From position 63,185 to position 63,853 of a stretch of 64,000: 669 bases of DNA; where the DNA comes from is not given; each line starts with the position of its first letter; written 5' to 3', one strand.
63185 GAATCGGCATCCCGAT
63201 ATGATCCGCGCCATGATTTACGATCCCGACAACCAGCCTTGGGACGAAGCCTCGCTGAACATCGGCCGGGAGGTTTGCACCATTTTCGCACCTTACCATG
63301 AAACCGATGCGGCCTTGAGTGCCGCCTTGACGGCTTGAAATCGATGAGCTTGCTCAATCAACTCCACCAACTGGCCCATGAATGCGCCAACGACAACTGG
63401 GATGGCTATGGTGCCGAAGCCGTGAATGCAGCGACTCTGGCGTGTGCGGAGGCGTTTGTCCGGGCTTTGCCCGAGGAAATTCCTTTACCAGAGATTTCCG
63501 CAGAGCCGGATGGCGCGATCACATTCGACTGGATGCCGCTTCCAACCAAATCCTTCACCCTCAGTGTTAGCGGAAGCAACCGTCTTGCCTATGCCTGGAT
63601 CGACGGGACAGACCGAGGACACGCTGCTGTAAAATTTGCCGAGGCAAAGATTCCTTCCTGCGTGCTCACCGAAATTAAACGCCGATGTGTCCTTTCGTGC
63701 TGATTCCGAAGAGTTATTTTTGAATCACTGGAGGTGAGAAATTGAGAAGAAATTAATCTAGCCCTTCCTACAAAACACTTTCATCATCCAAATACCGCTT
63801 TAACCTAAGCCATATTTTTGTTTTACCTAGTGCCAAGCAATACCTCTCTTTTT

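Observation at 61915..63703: Four translationally coupled small genes of unknown function at the distal end of the R-M island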

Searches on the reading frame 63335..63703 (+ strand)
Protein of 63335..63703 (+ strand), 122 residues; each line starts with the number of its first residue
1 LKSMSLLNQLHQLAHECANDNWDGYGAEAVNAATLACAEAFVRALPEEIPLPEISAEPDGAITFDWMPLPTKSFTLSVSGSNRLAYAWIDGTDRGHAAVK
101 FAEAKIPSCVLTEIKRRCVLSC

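Call 4: search_protein_families(library=pfam, proteins=[window:63335-63703:+], max_evalue=0.1)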
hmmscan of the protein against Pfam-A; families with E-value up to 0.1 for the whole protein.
window:63335-63703:+ (122 aa): 0 families

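Call 5: search_protein_families(library=padloc, proteins=[window:63335-63703:+], max_evalue=0.1)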
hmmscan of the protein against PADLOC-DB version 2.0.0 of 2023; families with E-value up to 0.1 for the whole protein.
window:63335-63703:+ (122 aa): 2 families
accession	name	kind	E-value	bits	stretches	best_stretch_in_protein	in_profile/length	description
PDLC04575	PDC-M32A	-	0.0001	19.5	1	8-84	260-334/375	-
PDLC04576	PDC-M32A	-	0.027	11.2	1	19-90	272-343/375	-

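Call 6: search_protein_families(library=ncbifam, proteins=[window:63335-63703:+], max_evalue=0.1)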
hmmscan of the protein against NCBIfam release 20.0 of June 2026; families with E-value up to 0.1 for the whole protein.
window:63335-63703:+ (122 aa): 0 families

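Call 7: search_protein_families(library=phrogs, proteins=[window:63335-63703:+], max_evalue=0.1)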
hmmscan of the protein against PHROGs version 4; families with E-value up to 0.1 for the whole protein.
window:63335-63703:+ (122 aa): 0 families

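Call 10: search_solved_structures(query=window:63335-63703:+, max_evalue=1)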
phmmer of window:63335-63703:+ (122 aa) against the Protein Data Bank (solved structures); distinct sequences matched with E-value up to 1: 1.
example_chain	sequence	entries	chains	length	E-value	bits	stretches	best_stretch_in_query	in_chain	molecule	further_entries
3o26_A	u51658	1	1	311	0.72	13.3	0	19-60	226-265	Salutaridine reductase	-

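Call 42: search_protein_representatives(protein=window:63335-63703:+)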
Query: 122 residues. Proteins with E-value up to 0.001 (for the whole library): 3143; up to 1e-10: 1091; up to 1e-30: 5. The best 150 are listed.
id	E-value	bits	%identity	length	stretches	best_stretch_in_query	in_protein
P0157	8.7e-34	132.5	54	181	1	5-116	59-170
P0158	2.3e-32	127.9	47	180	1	6-118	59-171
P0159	2.1e-31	124.8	54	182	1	4-117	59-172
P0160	4.5e-31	123.7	52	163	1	7-116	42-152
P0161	5.9e-31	123.3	49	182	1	6-116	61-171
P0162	2.9e-30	121.1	47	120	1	5-116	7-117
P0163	4.1e-30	120.6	44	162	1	4-118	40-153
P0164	6.1e-30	120.0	49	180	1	5-119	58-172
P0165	1.2e-29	119.0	46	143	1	4-112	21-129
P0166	1.4e-29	118.9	48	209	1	6-116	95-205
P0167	6.2e-29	116.8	45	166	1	5-115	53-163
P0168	1.1e-28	116.0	45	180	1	6-114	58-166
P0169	1.3e-28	115.8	48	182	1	6-115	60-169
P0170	1.3e-28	115.8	48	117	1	6-117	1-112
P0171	2.3e-28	115.0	45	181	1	6-114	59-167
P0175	1.4e-27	112.5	50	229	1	3-114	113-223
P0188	1.3e-25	106.1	45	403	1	6-115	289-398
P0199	1.5e-24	102.6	41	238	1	5-115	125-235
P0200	1.7e-24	102.5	43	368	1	5-115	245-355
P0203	5.4e-24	100.9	45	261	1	6-115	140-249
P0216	7.5e-23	97.2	39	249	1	5-113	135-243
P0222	6.9e-22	94.0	37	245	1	5-115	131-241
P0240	5.8e-21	91.1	40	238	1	3-110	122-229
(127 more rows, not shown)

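Call 44: search_protein_families(library=pfam, proteins=[P0157, P0158, P0161, P0166, P0175, P0188, P0200, P0203, P0199, P0162], max_evalue=0.01)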
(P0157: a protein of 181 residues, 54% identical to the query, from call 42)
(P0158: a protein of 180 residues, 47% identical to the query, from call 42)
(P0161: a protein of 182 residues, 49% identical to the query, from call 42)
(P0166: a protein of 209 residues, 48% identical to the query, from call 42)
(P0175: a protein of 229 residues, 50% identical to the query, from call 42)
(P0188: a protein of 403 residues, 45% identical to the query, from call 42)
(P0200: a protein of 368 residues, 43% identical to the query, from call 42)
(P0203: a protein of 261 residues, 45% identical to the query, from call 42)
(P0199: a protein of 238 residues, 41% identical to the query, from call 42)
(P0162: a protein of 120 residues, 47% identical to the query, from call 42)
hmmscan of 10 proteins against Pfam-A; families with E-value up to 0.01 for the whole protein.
P0157 (181 aa): 0 families

P0158 (180 aa): 0 families

P0161 (182 aa): 0 families

P0166 (209 aa): 0 families

P0175 (229 aa): 0 families

P0188 (403 aa): 0 families

P0200 (368 aa): 0 families

P0203 (261 aa): 0 families

P0199 (238 aa): 0 families

P0162 (120 aa): 0 families

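Call 48: search_dna_similar(query=window:63335-63703:+, collection=plasmids, mode=protein, max_rows=25, max_evalue=0.001)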
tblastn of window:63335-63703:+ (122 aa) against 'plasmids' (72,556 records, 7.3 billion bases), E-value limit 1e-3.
No match.

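Call 59: search_protein_families(library=ncbifam, proteins=[P0200, P0188, P0203, P0199, P0157, P0158, P0175, P0222, P0216, P0240], max_evalue=0.01)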
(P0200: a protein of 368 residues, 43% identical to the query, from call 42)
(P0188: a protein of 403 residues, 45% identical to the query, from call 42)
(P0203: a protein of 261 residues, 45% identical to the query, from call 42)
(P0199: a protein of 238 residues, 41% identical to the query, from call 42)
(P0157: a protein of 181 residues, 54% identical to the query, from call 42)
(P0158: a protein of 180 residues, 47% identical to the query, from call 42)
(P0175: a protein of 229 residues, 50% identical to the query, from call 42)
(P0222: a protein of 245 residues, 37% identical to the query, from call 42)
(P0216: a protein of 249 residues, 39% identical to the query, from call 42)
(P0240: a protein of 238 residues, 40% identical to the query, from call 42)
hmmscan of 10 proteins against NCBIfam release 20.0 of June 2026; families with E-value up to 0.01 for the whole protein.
P0200 (368 aa): 1 family
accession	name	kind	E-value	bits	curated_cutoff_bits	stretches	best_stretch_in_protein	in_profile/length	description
TIGR04255.1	sporadTIGR04255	subfamily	7.6e-15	55.4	30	1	20-191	72-251/252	TIGR04255 family protein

P0188 (403 aa): 0 families

P0203 (261 aa): 0 families

P0199 (238 aa): 0 families

P0157 (181 aa): 0 families

P0158 (180 aa): 0 families

P0175 (229 aa): 0 families

P0222 (245 aa): 0 families

P0216 (249 aa): 0 families

P0240 (238 aa): 0 families

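Call 63: find_related_loci(query=A8, collection=metagenome_contigs, flank=4000)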
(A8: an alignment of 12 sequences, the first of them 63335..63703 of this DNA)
Query A8 (122 aa) in metagenome_contigs; peptide patterns used: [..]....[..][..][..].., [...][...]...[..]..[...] (x = any residue, [..] = any of these).
600 stretches matched a pattern (row limit reached: there are more); 521 encode a relative of the query (tblastn E <= 1e-3); the best 80 are kept; 80 distinct loci.
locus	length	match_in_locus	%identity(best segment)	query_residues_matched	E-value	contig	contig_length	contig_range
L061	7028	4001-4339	70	4-116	2e-54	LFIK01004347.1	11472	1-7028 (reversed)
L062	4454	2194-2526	59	6-116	6e-44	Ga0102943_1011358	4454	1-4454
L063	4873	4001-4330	57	6-115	1e-42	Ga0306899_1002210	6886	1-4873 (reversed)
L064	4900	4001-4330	57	6-115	1e-42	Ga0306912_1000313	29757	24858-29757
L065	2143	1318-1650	53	6-116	1e-42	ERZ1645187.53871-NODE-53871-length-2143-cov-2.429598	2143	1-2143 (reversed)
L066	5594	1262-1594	56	6-116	8e-42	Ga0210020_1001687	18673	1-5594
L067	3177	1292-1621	56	6-115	6e-42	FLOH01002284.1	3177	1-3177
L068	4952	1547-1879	56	6-116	8e-42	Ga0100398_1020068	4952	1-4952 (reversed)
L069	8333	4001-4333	56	6-116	8e-42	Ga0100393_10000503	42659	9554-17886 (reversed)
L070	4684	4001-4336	51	7-118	2e-40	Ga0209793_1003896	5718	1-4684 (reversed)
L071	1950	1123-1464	57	1-115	2e-40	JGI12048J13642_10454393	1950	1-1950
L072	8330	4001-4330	55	6-115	9e-40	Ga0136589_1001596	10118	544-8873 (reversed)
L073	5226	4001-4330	55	6-115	2e-39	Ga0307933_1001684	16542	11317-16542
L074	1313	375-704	51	7-116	6e-40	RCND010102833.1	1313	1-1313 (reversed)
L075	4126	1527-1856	55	6-115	1e-38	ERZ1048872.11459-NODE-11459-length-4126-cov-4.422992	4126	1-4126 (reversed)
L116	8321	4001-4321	51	9-115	3e-34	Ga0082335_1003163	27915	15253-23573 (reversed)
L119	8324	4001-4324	47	7-114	6e-34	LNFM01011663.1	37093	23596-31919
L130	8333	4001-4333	45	5-115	8e-34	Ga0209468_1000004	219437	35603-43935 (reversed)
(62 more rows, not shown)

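Call 67: search_protein_families(library=pfam, proteins=[L116:290-3067:+, L116:3084-3842:+, L116:4332-4739:+, L116:4750-6819:+, L119:206-3007:+, L119:3057-3848:+, L119:4341-4751:+, L119:4776-6878:+, L069:3041-3949:+, L069:4349-4756:+], max_evalue=0.01)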
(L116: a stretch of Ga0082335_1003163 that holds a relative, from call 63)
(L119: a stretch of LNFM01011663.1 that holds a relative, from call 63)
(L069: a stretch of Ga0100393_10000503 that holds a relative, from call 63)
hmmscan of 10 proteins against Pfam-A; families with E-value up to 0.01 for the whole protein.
L116:290-3067:+ (926 aa): 2 families
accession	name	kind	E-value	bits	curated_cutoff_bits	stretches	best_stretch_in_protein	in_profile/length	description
PF01555.25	N6_N4_Mtase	-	1.5e-29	104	26.7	1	158-481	1-217/221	DNA methylase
PF13649.12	Methyltransf_25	-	0.0091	17.1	27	0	449-490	1-46/97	Methyltransferase domain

L116:3084-3842:+ (253 aa): 0 families

L116:4332-4739:+ (136 aa): 0 families

L116:4750-6819:+ (690 aa): 12 families
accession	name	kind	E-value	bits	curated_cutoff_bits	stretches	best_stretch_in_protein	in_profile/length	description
PF00580.27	UvrD-helicase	-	6.7e-18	65.8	23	1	233-477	2-254/271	UvrD/REP helicase N-terminal domain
PF13361.12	UvrD_C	-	6.8e-15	55.8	25.6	1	601-676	279-346/350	UvrD-like helicase C-terminal domain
PF13245.12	AAA_19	-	5e-09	36.9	25.1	1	247-475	13-130/134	AAA domain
PF13538.12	UvrD_C_2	-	3.1e-08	33.8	27.4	1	647-675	21-51/52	UvrD-like helicase C-terminal domain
PF09848.15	SLFN-g3_helicase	-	3.5e-05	23.7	24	0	250-297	6-53/354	Schlafen group 3, DNA/RNA helicase domain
PF13401.12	AAA_22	-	4.7e-05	24.2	27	0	394-469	48-122/130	AAA domain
PF13191.12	AAA_16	-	0.00024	22.1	32.6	1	242-462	21-160/167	AAA ATPase domain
PF13604.12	AAA_30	-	0.00033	20.9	27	0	234-295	4-66/191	AAA domain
PF01443.25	Viral_helicase1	-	0.00072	19.9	21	0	645-675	196-226/228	Viral superfamily 1 RNA helicase core domain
PF02562.22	PhoH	-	0.001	19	27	0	251-281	25-55/205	PhoH-like protein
PF00270.35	DEAD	-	0.0023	18.1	26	0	236-344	4-112/167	DEAD/DEAH box helicase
PF04851.21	ResIII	-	0.0063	16.9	22.5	0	250-305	28-83/164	Type III restriction enzyme, res subunit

L119:206-3007:+ (934 aa): 2 families
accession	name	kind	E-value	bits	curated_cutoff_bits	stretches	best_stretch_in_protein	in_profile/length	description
PF01555.25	N6_N4_Mtase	-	1.9e-31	110.2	26.7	1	158-490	1-217/221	DNA methylase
PF13649.12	Methyltransf_25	-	3.4e-05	24.9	27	0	458-497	1-42/97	Methyltransferase domain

L119:3057-3848:+ (264 aa): 0 families

L119:4341-4751:+ (137 aa): 0 families

L119:4776-6878:+ (701 aa): 11 families
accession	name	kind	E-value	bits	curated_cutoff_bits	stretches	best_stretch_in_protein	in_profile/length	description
PF13361.12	UvrD_C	-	1.8e-17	64.3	25.6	1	621-688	288-348/350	UvrD-like helicase C-terminal domain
PF00580.27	UvrD-helicase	-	9.2e-14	52.2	23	1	242-487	1-254/271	UvrD/REP helicase N-terminal domain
PF13538.12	UvrD_C_2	-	2.5e-08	34.1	27.4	1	657-685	21-51/52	UvrD-like helicase C-terminal domain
PF13245.12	AAA_19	-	5.2e-08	33.6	25.1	1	257-485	13-130/134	AAA domain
PF05015.19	HigB-like_toxin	-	0.00068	20.5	27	1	37-81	48-91/91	RelE-like toxin of type II toxin-antitoxin system HigB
PF09848.15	SLFN-g3_helicase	-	0.00085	19.1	24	0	260-306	6-52/354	Schlafen group 3, DNA/RNA helicase domain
PF01443.25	Viral_helicase1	-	0.0011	19.3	21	0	605-684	178-225/228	Viral superfamily 1 RNA helicase core domain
PF13401.12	AAA_22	-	0.0047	17.7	27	0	412-464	56-104/130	AAA domain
PF00291.31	PALP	-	0.0047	16.7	35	0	257-354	158-256/295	Pyridoxal-phosphate dependent enzyme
PF13481.12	AAA_25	-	0.005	16.9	27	0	243-333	18-119/195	AAA domain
PF13604.12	AAA_30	-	0.0084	16.3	27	0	242-304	2-65/191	AAA domain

L069:3041-3949:+ (303 aa): 0 families

L069:4349-4756:+ (136 aa): 0 families

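Call 68: search_protein_families(library=padloc, proteins=[L116:290-3067:+, L116:3084-3842:+, L116:3824-4360:+, L116:4332-4739:+, L116:4750-6819:+, L069:3041-3949:+, L069:2481-3041:+, L069:4349-4756:+, L130:4523-6856:+, L061:1552-2997:+], max_evalue=0.01)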
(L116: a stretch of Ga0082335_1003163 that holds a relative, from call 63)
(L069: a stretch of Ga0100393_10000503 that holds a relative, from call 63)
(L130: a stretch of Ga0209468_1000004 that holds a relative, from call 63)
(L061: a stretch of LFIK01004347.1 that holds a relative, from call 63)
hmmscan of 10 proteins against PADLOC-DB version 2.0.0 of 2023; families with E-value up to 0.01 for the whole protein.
L116:290-3067:+ (926 aa): 48 families (the best 25 are shown)
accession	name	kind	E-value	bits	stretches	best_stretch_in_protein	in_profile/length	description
PDLC03632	MTase_III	-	0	1424.1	2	48-925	74-983/983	Type III methyltransferase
PDLC03636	MTase_III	-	1.9e-35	120.7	3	208-308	89-193/575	Type III methyltransferase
PDLC03354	MTase_II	-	9.9e-33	111.8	2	133-298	60-216/425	Type II methyltransferase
PDLC03644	MTase_III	-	1.8e-32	110.8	1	124-487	29-393/542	Type III methyltransferase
PDLC03635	MTase_III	-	2.4e-30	103.8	3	212-299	267-359/708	Type III methyltransferase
PDLC03634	MTase_III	-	3.4e-30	103.5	1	131-460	93-423/621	Type III methyltransferase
PDLC03633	MTase_III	-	5.8e-27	92.6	2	128-292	72-232/616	Type III methyltransferase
PDLC03641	MTase_III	-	1.3e-24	84.8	1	128-461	99-426/657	Type III methyltransferase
PDLC03300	MTase_II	-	3e-24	83.6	2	133-295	11-169/302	Type II methyltransferase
PDLC03339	MTase_II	-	1.6e-23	81.2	2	135-302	5-149/399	Type II methyltransferase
PDLC03638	MTase_III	-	1.8e-23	80.8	2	211-474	429-664/816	Type III methyltransferase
PDLC03371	MTase_II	-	7.4e-21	72.8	2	411-487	173-252/260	Type II methyltransferase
PDLC03216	MTase_II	-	2.2e-17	61.1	2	422-491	190-259/364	Type II methyltransferase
PDLC03738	oMTase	-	2.2e-17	60.9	2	422-511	200-289/376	orphan methyltransferase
PDLC03637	MTase_III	-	2.2e-15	54.3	1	133-302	121-277/513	Type III methyltransferase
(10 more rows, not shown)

L116:3084-3842:+ (253 aa): 0 families

L116:3824-4360:+ (179 aa): 1 family
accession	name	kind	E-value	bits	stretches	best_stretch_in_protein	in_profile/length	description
PDLC04575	PDC-M32A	-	0.00026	18.2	1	73-129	272-328/375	-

L116:4332-4739:+ (136 aa): 0 families

L116:4750-6819:+ (690 aa): 43 families (the best 25 are shown)
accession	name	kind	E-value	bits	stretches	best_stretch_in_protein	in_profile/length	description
PDLC01087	C3a187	-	1.9e-27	94.3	2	436-686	321-551/559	NERD+UvrD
PDLC00132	GajB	-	1.4e-25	88.1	2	232-519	4-304/625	UrvD helicase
PDLC00117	GajB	-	2.2e-21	74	2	606-675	511-572/604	UrvD helicase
PDLC00114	GajB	-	2.8e-18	63.8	2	232-598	8-380/635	UrvD helicase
PDLC03802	RTasHel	-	2.6e-17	60.9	2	247-583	20-328/675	DRT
PDLC00127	GajB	-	3e-13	47.1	2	606-674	502-563/594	UrvD helicase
PDLC00129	GajB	-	1.6e-12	44.8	1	434-529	226-322/594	UrvD helicase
PDLC00104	GajB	-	6.5e-12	43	2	583-675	479-561/574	UrvD helicase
PDLC00107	GajB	-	1.3e-11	41.8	2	597-676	467-555/587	UrvD helicase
PDLC00123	GajB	-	1.5e-11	41.7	1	583-674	415-504/540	UrvD helicase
PDLC00130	GajB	-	2e-11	40.9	2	606-676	505-567/589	UrvD helicase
PDLC00121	GajB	-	1e-10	38.8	1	435-477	203-242/565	UrvD helicase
PDLC00135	GajB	-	5.3e-10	36.8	1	588-685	491-587/603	UrvD helicase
PDLC00148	GajB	-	1.4e-09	35.5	0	253-319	9-68/369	UrvD helicase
PDLC00108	GajB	-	3e-09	34.3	2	604-675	350-414/445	UrvD helicase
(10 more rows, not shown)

L069:3041-3949:+ (303 aa): 1 family
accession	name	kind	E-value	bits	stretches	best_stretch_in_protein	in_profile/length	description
PDLC04746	PDC-M63B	-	0.0008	16.8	1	111-194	114-196/306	-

L069:2481-3041:+ (187 aa): 1 family
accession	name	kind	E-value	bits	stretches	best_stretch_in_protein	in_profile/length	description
PDLC04744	PDC-M63A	-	7.7e-12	43.4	1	37-170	26-150/152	-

L069:4349-4756:+ (136 aa): 2 families
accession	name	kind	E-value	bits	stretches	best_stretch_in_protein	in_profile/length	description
PDLC04579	PDC-M32B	-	3e-06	25.8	1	33-132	21-114/123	-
PDLC04578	PDC-M32B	-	0.00023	19.6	1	33-131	27-119/131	-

L130:4523-6856:+ (778 aa): 40 families (the best 25 are shown)
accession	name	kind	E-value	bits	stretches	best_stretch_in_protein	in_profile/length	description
PDLC01087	C3a187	-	4.1e-28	96.5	2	509-769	313-553/559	NERD+UvrD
PDLC00132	GajB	-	1.8e-24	84.3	3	685-757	535-599/625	UrvD helicase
PDLC00117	GajB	-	4.4e-23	79.6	2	685-756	509-572/604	UrvD helicase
PDLC03802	RTasHel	-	3.8e-17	60.4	2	323-680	15-342/675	DRT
PDLC00114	GajB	-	1.8e-16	57.9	2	310-683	5-384/635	UrvD helicase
PDLC00104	GajB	-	2.9e-15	54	2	326-558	15-206/574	UrvD helicase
PDLC00127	GajB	-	1.6e-13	48.1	2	682-755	497-563/594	UrvD helicase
PDLC00107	GajB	-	7.8e-13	45.9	2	680-757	469-555/587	UrvD helicase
PDLC00123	GajB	-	3.8e-12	43.6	1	684-755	435-504/540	UrvD helicase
PDLC00135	GajB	-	3.9e-12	43.8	1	667-768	489-589/603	UrvD helicase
PDLC00130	GajB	-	3.2e-11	40.2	1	690-757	508-567/589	UrvD helicase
PDLC00129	GajB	-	3.9e-11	40.3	2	505-598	216-312/594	UrvD helicase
PDLC00121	GajB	-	4.1e-11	40.1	1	334-558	26-242/565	UrvD helicase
PDLC00106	GajB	-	2.3e-10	37.6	1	316-392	7-84/577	UrvD helicase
PDLC00103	GajB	-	2.4e-10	38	2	508-662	204-358/612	UrvD helicase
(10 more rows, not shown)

L061:1552-2997:+ (482 aa): 123 families (the best 25 are shown)
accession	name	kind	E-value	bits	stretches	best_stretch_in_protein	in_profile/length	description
PDLC03169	Specificity_I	-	4.1e-127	423.3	2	62-456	71-455/461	Type I specificity subunit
PDLC03189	Specificity_I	-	7.2e-112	372.6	1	1-455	1-456/459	Type I specificity subunit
PDLC03150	Specificity_I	-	6.4e-62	207.9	1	148-456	172-472/475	Type I specificity subunit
PDLC03162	Specificity_I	-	1.3e-61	206.7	1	9-428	7-426/431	Type I specificity subunit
PDLC03127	Specificity_I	-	3.1e-53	179.4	2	267-464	301-493/571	Type I specificity subunit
PDLC03107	Specificity_I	-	3.5e-50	169.2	1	9-416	2-392/392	Type I specificity subunit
PDLC03079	Specificity_I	-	1.2e-46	157.8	1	10-416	30-447/470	Type I specificity subunit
PDLC03179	Specificity_I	-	2.2e-42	143.7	2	212-411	394-587/589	Type I specificity subunit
PDLC03109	Specificity_I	-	2.2e-41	140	2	211-459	294-532/591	Type I specificity subunit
PDLC04137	mad5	-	4.4e-41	139.4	1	9-405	2-391/392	mads_5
PDLC03089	Specificity_I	-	5.7e-41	139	2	210-391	3-174/446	Type I specificity subunit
PDLC03087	Specificity_I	-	8.7e-41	138.2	1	8-392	13-391/418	Type I specificity subunit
PDLC03069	Specificity_I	-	5.1e-40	135.8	2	130-416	122-387/387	Type I specificity subunit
PDLC03100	Specificity_I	-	7.3e-39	132.3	2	207-409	191-389/392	Type I specificity subunit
PDLC03086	Specificity_I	-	4.6e-37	126.1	2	210-392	1-180/458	Type I specificity subunit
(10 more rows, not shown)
